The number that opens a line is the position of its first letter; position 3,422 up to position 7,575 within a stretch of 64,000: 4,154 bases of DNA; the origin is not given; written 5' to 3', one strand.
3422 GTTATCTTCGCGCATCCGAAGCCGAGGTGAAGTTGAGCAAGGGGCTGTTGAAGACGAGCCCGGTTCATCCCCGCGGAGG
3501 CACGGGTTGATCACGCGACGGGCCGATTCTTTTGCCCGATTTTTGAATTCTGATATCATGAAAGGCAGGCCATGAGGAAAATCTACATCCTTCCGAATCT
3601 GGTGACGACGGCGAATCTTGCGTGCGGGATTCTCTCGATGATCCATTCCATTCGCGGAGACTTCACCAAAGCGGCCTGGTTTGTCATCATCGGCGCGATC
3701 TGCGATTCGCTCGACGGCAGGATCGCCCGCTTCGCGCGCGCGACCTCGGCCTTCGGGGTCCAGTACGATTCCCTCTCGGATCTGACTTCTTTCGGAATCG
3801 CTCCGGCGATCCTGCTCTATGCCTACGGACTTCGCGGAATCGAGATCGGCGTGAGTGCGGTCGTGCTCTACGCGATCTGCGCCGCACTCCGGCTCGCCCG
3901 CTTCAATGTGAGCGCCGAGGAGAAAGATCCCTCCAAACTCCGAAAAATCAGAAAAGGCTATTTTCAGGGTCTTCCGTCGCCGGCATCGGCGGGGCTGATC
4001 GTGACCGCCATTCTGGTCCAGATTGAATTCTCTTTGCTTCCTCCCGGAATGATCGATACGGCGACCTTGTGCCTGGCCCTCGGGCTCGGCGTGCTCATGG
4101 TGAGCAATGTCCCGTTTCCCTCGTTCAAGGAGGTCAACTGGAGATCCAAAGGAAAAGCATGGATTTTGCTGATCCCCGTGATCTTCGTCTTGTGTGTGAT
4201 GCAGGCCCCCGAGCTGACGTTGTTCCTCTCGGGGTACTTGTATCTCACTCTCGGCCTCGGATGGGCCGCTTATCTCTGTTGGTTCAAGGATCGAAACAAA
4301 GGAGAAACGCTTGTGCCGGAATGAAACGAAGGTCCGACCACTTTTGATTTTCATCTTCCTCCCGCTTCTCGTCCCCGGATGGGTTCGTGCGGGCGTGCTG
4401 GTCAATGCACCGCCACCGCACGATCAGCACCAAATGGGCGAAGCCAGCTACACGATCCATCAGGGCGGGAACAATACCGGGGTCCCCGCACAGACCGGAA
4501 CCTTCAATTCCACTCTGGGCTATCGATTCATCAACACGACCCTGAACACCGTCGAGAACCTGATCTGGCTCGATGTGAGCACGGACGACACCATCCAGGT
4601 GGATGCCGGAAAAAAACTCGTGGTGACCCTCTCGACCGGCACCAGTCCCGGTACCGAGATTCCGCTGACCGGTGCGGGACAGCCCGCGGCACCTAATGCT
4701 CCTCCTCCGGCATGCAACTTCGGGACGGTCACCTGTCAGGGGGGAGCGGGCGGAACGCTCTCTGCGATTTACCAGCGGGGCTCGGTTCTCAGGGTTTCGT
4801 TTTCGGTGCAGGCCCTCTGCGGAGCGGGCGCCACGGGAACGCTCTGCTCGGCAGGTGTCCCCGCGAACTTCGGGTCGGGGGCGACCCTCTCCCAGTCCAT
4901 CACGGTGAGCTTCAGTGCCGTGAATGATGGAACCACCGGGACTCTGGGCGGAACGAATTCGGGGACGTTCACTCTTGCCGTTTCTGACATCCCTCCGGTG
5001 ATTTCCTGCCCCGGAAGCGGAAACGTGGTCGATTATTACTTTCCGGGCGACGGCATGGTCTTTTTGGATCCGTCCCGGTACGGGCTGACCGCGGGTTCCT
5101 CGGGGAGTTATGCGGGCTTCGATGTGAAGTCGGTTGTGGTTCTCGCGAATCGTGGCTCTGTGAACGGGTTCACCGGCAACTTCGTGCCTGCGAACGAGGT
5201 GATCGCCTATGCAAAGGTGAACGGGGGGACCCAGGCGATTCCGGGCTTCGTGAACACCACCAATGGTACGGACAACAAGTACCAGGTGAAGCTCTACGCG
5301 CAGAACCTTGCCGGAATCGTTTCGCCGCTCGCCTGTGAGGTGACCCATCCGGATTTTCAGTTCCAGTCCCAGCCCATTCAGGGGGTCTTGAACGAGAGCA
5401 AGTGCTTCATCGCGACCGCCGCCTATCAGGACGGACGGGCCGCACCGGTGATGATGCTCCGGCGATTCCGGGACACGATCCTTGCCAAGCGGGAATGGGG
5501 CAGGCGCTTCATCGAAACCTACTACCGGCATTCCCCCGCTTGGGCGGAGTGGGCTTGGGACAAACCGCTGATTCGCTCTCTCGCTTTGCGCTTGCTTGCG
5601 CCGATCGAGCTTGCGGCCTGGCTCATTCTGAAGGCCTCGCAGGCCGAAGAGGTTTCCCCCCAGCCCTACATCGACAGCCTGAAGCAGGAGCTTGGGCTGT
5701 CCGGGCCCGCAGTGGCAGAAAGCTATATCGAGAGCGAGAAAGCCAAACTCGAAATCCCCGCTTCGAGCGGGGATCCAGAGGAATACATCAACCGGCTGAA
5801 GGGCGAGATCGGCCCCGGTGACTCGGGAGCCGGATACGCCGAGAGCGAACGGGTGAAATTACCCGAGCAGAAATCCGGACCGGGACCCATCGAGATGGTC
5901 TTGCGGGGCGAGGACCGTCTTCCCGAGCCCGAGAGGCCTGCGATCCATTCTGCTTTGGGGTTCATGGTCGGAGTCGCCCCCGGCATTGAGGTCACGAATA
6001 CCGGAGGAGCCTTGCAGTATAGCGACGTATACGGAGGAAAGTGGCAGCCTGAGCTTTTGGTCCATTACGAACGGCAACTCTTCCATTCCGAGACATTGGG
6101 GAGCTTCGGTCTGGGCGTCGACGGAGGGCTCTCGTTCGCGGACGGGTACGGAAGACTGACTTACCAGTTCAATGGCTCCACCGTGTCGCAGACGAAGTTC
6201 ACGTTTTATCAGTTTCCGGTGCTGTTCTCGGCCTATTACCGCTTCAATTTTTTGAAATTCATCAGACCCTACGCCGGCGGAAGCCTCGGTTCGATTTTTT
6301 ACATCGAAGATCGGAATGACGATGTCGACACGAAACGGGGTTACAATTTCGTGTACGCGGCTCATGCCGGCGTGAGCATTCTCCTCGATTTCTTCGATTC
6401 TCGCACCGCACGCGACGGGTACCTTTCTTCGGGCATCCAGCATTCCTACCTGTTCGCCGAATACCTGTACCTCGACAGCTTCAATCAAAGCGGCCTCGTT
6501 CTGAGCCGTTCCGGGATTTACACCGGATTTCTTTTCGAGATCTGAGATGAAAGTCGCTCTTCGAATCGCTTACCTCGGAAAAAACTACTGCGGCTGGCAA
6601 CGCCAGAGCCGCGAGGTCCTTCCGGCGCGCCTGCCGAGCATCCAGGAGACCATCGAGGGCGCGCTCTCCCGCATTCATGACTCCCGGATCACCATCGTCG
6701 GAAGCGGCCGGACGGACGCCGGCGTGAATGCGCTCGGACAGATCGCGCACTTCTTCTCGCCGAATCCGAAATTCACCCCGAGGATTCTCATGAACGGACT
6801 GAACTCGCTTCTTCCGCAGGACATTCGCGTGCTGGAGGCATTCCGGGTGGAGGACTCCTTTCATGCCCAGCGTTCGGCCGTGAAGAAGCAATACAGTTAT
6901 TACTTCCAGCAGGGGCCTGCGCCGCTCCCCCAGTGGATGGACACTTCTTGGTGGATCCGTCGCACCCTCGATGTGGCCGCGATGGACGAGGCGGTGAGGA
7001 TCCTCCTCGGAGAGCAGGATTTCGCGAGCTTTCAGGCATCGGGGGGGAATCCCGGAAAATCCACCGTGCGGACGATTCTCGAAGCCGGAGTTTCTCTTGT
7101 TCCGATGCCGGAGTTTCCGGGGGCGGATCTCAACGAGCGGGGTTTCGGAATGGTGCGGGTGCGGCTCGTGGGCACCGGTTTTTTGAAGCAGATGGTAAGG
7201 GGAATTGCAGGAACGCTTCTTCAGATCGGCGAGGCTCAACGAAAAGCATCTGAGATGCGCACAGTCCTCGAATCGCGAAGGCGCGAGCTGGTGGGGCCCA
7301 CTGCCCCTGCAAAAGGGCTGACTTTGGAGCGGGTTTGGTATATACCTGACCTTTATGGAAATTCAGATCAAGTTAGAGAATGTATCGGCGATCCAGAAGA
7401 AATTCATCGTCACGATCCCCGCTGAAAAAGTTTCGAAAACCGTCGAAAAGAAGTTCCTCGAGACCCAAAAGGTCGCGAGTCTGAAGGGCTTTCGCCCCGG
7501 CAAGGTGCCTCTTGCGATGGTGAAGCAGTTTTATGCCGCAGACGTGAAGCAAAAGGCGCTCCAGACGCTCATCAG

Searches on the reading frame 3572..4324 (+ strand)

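Call 59: search_protein_families(library=ncbifam, proteins=[window:3572-4324:+], max_evalue=0.00001)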
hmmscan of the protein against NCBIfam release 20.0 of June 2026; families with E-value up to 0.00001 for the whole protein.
window:3572-4324:+ (250 aa): 8 families
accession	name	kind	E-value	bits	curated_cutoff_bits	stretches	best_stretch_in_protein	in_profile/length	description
TIGR00473.1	pssA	equivalog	1.6e-35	122.5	107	1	12-183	1-153/153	CDP-diacylglycerol--serine O-phosphatidyltransferase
NF038087.1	arch_ser_synth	exception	4.7e-34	117.9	240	1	6-225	5-214/216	archaetidylserine synthase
TIGR04217.1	archae_ser_T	exception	1.8e-31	109.6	200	1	3-220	5-202/221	archaetidylserine synthase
NF038086.1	anchor_synt_A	exception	1.3e-15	57.8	200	1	9-194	11-185/222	protein sorting system archaetidylserine synthase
NF040950.1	archin_ph_syn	equivalog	1.8e-09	37.8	180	1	2-97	20-115/191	archaetidylinositol phosphate synthase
NF052561.1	PIPSynBT1523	equivalog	1.7e-06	27.9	350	1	2-73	21-102/232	hypothetical protein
NF045883.1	PIPSynth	equivalog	3.5e-06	26.9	170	1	3-97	20-116/197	phosphatidylinositol phosphate synthase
NF045886.1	PhCholSynLeg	equivalog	4.2e-06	26.5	440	1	11-85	22-100/250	phosphatidylcholine synthase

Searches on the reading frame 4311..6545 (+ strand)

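Call 59: search_protein_families(library=ncbifam, proteins=[window:4311-6545:+], max_evalue=0.00001)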
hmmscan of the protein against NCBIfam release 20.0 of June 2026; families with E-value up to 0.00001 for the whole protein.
window:4311-6545:+ (744 aa): 3 families
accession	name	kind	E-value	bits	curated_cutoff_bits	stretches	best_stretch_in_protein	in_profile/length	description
NF040596.1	MXAN_2562_fam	subfamily_domain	5e-24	85.1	100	1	556-743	12-207/208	MXAN_2562 family outer membrane beta-barrel protein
NF041770.1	CFI_box_CTERM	domain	2e-19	69.1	40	1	365-431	1-67/69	CFI-box-CTERM domain-containing protein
NF053801.1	OM_Bd0486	exception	7e-14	51.7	370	1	551-726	163-339/356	Bd0486 family outer membrane beta-barrel protein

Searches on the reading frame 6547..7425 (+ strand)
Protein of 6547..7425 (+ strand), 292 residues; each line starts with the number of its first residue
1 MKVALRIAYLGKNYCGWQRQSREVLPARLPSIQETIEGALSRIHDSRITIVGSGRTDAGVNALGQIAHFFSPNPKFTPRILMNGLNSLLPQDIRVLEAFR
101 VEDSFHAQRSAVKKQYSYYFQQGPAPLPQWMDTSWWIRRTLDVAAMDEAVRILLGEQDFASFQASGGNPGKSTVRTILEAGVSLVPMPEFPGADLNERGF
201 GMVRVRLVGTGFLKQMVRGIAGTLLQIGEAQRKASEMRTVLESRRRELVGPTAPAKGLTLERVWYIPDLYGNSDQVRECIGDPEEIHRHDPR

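Call 59: search_protein_families(library=ncbifam, proteins=[window:6547-7425:+], max_evalue=0.00001)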
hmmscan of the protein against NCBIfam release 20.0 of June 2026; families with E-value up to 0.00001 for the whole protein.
window:6547-7425:+ (292 aa): 2 families
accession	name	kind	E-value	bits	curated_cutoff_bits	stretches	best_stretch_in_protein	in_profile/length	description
TIGR00071.1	hisT_truA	equivalog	2.6e-49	168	142.85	1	2-260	2-228/228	tRNA pseudouridine(38-40) synthase TruA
NF000622.1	PRK00021.3-3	equivalog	1.1e-23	84.2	308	1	4-265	2-227/265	tRNA pseudouridine(38-40) synthase TruA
